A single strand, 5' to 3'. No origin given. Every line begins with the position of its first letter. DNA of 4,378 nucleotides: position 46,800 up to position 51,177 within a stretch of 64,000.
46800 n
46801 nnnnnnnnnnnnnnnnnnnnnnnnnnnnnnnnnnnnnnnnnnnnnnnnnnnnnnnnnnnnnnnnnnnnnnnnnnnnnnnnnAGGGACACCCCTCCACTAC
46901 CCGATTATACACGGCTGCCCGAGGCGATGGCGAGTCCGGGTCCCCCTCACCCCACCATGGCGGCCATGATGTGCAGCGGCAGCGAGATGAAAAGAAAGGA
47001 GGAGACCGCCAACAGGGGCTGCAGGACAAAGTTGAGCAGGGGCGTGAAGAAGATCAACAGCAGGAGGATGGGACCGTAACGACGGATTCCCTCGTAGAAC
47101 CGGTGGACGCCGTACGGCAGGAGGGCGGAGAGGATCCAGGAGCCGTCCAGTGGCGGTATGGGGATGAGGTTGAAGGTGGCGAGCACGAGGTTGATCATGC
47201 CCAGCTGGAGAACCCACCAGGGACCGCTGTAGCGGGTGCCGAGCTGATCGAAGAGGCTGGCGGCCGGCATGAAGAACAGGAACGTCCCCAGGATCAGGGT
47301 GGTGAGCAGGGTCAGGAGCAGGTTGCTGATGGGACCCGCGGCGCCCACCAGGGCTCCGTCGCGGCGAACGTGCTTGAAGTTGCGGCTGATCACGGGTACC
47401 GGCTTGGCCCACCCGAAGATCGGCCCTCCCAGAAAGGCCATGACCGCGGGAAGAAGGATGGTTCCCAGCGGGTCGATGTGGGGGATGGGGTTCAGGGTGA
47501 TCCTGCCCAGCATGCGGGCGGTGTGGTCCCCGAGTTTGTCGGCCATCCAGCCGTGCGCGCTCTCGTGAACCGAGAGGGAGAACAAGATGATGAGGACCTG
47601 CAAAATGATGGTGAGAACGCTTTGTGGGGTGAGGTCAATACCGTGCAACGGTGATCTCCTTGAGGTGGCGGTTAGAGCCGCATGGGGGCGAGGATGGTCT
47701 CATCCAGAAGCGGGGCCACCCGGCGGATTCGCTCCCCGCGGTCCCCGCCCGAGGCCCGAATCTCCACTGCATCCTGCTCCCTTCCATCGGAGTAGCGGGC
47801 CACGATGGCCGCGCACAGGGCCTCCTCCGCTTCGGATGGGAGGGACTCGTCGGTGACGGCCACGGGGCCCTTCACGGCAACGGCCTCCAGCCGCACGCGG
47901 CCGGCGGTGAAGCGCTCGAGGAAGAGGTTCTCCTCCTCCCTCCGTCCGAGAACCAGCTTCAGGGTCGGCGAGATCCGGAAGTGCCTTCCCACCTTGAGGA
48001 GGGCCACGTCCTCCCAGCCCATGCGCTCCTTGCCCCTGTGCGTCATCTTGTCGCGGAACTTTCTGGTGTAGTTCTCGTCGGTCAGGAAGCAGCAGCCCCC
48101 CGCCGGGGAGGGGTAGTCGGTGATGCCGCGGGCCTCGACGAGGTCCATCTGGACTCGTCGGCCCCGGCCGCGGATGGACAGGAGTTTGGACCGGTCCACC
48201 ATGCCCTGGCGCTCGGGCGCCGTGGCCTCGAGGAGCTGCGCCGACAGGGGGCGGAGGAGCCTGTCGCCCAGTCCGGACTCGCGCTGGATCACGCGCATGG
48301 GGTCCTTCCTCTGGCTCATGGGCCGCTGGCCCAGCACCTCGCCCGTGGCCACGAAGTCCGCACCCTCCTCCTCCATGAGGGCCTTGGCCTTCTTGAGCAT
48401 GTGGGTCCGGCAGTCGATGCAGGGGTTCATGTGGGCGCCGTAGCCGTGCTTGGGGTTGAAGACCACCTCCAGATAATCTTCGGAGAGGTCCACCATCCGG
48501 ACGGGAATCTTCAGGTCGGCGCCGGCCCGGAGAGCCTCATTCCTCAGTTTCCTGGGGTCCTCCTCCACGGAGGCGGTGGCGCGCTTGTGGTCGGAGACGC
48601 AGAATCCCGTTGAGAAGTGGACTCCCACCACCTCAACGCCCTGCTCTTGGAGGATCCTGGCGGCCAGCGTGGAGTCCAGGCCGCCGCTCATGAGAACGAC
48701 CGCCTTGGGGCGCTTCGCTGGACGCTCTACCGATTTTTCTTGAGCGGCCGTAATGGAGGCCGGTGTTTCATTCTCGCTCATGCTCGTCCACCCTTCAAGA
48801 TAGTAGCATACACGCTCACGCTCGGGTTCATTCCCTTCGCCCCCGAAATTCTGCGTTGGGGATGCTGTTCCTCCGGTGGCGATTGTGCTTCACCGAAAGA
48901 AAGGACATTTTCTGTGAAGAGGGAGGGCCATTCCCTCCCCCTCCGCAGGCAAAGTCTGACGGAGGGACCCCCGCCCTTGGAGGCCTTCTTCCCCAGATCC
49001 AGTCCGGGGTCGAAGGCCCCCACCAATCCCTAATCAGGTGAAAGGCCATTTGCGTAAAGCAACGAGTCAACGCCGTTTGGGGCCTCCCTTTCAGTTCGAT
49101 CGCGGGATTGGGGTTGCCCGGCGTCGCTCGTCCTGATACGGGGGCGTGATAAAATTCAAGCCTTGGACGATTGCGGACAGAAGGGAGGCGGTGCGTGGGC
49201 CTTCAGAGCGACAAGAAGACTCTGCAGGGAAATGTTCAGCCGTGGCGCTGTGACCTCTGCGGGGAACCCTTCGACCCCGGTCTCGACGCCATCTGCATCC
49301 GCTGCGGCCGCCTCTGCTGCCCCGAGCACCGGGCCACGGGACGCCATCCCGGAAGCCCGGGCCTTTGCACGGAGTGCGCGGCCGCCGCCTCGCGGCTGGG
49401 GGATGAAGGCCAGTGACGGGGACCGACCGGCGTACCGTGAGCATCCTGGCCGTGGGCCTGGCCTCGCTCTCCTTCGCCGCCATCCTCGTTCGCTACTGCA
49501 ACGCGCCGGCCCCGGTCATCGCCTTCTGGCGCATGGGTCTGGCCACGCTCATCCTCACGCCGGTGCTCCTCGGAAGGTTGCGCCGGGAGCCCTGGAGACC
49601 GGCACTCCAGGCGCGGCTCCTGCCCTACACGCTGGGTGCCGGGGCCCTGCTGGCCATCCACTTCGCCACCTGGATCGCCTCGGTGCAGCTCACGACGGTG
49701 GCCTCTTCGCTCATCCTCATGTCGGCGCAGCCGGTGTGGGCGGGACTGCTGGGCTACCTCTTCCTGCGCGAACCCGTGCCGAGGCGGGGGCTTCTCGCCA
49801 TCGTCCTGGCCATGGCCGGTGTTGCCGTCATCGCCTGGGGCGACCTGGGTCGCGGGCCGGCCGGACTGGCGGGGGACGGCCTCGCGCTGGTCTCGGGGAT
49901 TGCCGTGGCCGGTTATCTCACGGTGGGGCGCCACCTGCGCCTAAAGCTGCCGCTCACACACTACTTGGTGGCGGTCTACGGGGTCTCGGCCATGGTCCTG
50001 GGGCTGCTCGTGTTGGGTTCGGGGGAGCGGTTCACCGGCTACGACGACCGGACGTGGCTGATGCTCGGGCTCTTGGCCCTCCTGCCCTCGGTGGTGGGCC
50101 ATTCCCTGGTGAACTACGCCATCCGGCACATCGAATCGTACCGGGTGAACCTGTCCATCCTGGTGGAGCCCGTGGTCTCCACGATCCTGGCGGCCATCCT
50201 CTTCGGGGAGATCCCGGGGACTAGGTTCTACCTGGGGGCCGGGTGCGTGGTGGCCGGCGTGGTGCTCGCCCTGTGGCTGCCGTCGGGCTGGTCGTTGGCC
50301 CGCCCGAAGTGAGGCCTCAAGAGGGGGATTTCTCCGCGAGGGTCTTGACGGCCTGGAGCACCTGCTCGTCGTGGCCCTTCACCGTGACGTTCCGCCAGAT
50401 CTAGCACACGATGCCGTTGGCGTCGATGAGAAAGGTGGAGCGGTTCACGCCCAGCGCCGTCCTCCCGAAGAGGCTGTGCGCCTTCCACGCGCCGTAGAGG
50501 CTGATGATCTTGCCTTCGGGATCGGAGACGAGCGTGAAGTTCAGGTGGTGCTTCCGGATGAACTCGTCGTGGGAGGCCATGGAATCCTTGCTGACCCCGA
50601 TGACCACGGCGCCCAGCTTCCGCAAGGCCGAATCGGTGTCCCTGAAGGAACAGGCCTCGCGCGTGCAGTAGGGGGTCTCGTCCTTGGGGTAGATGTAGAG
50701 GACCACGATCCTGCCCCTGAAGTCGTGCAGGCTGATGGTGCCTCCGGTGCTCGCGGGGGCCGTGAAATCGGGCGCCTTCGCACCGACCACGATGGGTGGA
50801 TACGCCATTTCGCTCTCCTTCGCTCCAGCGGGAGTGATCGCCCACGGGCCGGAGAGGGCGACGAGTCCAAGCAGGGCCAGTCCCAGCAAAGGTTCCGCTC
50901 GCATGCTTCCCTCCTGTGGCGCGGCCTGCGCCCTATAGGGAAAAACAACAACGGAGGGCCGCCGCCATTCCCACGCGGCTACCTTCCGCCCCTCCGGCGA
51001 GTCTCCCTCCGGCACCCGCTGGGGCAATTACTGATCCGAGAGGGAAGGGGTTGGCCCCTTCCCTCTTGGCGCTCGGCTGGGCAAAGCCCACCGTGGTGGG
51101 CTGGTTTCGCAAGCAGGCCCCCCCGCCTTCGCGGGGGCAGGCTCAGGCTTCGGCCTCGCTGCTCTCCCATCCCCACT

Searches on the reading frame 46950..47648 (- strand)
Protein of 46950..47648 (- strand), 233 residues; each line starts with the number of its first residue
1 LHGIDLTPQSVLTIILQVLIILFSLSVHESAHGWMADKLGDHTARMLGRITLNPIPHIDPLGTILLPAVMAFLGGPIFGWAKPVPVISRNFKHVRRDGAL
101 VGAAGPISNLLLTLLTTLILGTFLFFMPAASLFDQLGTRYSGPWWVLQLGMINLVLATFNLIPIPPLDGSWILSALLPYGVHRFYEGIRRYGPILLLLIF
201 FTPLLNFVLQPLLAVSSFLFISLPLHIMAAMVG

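Call 26: search_protein_families(library=pfam, proteins=[window:46950-47648:-], max_evalue=0.00001)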
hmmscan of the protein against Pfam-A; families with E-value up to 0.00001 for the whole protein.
window:46950-47648:- (233 aa): 1 family
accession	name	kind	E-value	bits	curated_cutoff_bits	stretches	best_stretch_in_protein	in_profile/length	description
PF02163.28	Peptidase_M50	-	8e-11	42.1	27.2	1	149-178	166-195/221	Peptidase family M50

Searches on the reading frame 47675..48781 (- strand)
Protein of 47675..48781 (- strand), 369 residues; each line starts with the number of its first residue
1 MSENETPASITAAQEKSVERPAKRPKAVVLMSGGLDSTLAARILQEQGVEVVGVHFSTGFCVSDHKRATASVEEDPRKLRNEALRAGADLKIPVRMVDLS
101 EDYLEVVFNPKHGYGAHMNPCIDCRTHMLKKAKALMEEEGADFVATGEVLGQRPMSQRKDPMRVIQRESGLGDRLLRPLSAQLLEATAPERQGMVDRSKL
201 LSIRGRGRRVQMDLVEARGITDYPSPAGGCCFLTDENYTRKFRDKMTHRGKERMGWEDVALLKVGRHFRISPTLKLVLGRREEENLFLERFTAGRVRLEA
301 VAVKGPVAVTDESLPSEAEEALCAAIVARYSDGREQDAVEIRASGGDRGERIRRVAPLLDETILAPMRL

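Call 26: search_protein_families(library=pfam, proteins=[window:47675-48781:-], max_evalue=0.00001)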
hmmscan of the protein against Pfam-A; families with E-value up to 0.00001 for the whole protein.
window:47675-48781:- (369 aa): 3 families
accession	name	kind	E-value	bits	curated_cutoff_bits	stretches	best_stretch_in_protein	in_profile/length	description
PF18297.6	NFACT-R_2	-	2.8e-20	72.8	26.9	1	265-363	1-100/104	NFACT protein RNA binding domain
PF03054.22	tRNA_Me_trans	-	1.4e-14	54.6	20.6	1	26-148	2-126/202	tRNA methyl transferase HUP domain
PF02568.20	ThiI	-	1.2e-12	48.4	20.5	1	26-179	5-144/197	Thiamine biosynthesis protein (ThiI)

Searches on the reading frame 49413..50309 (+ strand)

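Call 26: search_protein_families(library=pfam, proteins=[window:49413-50309:+], max_evalue=0.00001)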
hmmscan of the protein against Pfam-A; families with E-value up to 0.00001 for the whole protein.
window:49413-50309:+ (299 aa): 1 family
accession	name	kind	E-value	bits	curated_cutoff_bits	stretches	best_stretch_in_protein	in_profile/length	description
PF00892.27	EamA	-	2.7e-29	102.6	28.2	2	153-287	2-134/135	EamA-like transporter family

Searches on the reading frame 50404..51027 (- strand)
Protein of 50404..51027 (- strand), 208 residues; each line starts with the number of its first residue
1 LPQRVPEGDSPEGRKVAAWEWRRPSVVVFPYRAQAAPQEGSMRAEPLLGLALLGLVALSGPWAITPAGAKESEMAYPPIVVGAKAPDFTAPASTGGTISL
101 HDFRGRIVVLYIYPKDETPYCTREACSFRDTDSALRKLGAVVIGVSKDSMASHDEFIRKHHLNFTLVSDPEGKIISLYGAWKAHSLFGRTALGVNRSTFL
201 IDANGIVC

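Call 26: search_protein_families(library=pfam, proteins=[window:50404-51027:-], max_evalue=0.00001)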
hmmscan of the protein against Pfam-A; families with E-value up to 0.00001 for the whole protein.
window:50404-51027:- (208 aa): 2 families
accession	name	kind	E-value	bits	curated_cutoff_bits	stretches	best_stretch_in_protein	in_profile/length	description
PF00578.27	AhpC-TSA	-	2.2e-39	134.6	26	1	81-207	1-121/124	AhpC/TSA family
PF08534.16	Redoxin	-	2.9e-20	73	26.6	1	81-207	2-128/148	Redoxin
